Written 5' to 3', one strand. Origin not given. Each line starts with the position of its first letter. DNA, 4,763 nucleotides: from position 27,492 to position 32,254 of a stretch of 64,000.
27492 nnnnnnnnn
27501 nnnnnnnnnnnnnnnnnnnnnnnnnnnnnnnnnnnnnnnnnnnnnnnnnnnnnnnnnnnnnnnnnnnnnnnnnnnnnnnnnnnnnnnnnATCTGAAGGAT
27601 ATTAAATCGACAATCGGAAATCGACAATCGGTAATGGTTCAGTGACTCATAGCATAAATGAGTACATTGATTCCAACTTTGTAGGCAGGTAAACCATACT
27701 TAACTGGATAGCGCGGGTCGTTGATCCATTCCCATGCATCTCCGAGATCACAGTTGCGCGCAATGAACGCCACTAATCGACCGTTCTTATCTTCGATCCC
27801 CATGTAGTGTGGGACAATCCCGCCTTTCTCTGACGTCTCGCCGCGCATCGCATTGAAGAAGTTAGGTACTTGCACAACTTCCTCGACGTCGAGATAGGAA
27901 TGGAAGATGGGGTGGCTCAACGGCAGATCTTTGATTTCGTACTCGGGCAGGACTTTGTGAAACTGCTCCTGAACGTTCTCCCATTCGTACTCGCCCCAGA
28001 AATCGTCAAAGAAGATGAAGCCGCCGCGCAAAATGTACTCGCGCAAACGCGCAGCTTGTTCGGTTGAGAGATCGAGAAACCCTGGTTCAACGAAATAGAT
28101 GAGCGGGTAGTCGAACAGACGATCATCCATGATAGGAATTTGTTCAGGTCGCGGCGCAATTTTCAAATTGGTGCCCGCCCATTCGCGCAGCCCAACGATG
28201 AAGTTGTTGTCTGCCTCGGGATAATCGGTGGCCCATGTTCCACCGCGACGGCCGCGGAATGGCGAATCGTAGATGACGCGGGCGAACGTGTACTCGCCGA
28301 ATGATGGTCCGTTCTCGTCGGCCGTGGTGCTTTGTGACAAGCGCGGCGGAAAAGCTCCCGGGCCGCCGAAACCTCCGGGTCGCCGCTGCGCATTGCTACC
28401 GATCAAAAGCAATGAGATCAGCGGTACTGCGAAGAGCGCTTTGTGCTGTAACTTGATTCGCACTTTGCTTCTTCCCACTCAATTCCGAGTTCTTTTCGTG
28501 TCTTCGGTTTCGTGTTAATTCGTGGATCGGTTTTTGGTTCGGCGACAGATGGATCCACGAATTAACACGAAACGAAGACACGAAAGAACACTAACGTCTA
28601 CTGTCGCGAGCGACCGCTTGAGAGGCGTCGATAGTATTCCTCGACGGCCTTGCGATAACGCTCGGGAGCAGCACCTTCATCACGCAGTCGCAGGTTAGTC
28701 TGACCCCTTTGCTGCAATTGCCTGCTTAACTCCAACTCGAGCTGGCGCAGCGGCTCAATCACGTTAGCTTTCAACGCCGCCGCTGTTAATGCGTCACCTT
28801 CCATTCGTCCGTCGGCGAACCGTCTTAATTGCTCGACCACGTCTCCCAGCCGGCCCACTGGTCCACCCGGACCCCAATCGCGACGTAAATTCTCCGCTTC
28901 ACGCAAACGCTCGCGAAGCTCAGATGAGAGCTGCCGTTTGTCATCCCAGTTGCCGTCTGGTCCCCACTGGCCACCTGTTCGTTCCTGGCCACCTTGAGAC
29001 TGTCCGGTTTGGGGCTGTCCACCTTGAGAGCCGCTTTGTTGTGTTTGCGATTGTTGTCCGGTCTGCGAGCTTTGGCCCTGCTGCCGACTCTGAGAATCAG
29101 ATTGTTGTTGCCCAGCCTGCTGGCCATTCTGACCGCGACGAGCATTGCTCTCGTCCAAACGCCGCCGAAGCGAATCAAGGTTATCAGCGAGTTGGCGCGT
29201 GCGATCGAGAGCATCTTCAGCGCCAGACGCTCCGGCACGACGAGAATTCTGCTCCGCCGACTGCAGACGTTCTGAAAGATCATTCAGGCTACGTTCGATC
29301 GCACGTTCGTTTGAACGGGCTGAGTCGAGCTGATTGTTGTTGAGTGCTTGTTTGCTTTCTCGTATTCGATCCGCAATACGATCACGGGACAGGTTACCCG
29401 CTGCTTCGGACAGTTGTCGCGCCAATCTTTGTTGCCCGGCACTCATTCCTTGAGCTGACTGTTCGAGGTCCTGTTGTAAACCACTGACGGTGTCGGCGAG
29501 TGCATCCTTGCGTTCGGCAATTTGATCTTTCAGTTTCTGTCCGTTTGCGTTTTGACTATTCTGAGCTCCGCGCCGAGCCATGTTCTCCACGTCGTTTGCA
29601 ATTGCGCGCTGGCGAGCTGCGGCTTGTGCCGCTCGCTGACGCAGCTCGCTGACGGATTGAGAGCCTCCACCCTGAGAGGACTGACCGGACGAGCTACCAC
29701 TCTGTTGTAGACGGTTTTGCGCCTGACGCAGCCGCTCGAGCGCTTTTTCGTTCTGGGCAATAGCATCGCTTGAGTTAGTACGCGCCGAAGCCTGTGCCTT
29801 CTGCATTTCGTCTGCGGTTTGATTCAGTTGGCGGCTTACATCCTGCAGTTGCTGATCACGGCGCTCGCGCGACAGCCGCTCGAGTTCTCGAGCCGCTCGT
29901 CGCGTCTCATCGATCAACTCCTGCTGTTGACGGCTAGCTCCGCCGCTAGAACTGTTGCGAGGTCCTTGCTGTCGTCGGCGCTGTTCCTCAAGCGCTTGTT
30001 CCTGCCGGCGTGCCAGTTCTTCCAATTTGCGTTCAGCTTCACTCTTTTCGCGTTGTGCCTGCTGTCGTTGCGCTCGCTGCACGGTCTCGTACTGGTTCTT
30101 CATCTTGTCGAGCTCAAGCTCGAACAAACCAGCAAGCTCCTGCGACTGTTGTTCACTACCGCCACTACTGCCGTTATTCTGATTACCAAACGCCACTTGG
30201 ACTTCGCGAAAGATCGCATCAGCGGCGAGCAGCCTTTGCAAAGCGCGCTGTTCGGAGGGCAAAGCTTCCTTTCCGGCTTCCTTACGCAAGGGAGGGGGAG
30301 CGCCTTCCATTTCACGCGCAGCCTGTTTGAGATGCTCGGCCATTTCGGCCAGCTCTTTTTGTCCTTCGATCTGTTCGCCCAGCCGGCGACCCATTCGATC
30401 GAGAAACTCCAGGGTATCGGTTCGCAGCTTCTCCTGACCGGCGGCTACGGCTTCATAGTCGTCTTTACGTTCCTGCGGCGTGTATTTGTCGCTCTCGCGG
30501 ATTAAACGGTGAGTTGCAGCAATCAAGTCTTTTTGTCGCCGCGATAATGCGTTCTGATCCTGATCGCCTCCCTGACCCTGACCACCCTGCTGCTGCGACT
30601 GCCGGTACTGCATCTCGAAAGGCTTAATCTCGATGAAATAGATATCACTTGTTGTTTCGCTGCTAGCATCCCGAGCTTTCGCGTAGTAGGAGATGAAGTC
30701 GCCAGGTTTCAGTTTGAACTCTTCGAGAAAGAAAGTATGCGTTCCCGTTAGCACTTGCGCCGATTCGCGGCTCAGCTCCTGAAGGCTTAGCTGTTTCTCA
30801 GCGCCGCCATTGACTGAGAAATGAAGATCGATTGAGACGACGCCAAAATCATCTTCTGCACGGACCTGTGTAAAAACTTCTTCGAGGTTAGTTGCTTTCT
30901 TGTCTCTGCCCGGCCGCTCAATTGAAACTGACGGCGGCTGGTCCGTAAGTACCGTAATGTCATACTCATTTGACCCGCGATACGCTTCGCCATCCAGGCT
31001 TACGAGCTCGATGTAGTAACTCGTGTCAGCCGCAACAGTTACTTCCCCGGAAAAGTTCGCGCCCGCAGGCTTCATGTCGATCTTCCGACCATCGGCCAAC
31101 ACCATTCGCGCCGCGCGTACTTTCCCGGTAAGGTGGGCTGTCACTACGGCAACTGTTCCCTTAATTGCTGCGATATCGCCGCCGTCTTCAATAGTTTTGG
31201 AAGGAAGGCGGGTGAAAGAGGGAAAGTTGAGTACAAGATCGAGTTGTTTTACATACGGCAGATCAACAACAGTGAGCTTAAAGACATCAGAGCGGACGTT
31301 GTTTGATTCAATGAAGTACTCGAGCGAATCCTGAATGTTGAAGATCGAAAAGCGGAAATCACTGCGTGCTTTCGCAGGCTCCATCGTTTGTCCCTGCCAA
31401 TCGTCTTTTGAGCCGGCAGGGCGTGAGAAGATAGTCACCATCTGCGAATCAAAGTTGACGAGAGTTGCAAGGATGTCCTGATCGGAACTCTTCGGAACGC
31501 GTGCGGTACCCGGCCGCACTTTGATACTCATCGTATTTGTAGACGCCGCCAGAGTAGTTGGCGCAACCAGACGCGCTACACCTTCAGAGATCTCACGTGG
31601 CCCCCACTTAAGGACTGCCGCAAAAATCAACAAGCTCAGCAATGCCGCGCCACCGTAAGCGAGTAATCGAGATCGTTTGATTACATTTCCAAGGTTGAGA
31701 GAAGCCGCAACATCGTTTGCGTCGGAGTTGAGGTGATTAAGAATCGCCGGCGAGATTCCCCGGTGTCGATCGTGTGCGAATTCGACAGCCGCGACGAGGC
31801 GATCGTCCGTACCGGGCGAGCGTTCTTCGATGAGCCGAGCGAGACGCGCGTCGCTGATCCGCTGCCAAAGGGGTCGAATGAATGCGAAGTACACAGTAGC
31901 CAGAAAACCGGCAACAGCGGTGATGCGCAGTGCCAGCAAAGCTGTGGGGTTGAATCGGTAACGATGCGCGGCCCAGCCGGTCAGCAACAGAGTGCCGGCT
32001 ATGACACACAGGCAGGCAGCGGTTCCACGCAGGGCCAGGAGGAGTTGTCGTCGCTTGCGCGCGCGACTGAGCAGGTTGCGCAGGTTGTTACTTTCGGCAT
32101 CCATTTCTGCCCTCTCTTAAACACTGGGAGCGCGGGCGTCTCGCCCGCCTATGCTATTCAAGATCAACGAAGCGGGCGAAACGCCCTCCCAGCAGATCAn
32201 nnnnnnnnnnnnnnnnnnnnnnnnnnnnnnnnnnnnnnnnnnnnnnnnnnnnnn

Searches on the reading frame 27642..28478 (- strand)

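Call 22: search_protein_families(library=pfam, proteins=[window:27642-28478:-], max_evalue=0.00001)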
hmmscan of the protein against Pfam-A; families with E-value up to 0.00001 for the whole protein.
window:27642-28478:- (279 aa): 1 family
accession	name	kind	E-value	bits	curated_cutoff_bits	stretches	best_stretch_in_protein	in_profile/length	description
PF13709.12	DUF4159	-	3.9e-42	144.5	25.9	1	64-277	1-202/202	Domain of unknown function (DUF4159)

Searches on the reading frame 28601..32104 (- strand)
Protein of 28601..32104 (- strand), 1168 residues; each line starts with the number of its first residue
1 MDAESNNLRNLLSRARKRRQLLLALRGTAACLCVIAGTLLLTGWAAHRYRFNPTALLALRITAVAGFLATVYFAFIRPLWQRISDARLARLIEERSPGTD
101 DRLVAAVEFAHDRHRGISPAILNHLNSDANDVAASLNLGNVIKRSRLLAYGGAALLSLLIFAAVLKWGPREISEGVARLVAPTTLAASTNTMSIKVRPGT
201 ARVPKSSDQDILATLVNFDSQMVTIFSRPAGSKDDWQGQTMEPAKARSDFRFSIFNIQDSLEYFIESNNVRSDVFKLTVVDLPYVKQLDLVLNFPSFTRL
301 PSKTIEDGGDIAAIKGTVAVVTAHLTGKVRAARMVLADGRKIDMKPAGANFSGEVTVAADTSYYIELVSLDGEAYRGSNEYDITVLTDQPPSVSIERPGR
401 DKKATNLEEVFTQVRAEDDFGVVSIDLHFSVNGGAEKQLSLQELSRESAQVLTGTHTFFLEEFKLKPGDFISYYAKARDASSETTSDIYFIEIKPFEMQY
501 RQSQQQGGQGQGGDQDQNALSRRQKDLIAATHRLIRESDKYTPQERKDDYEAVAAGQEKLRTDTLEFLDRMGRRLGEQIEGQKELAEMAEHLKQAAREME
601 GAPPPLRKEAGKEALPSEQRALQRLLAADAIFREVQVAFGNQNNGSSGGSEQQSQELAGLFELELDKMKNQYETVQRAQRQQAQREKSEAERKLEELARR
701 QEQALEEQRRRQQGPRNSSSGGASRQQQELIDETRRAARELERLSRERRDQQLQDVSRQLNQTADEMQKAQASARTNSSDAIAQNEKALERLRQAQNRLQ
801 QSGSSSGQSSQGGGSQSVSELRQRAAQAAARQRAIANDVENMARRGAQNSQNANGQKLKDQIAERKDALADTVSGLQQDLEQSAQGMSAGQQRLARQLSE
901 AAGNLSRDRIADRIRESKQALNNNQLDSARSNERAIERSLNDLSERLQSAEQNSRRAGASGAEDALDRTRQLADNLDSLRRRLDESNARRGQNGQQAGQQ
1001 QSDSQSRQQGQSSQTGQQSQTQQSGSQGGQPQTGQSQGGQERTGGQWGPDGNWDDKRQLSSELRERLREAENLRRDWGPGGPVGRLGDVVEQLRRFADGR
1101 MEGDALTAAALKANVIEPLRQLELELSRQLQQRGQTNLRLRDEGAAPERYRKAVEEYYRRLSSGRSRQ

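Call 41: search_protein_families(library=pfam, proteins=[window:28601-32104:-], max_evalue=0.00001)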
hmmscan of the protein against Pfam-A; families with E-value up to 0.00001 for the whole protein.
window:28601-32104:- (1168 aa): 1 family
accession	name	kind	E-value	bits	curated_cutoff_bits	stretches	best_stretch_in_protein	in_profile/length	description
PF13779.11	DUF4175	-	6.7e-11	41.4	27.3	1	289-437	187-329/825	Domain of unknown function (DUF4175)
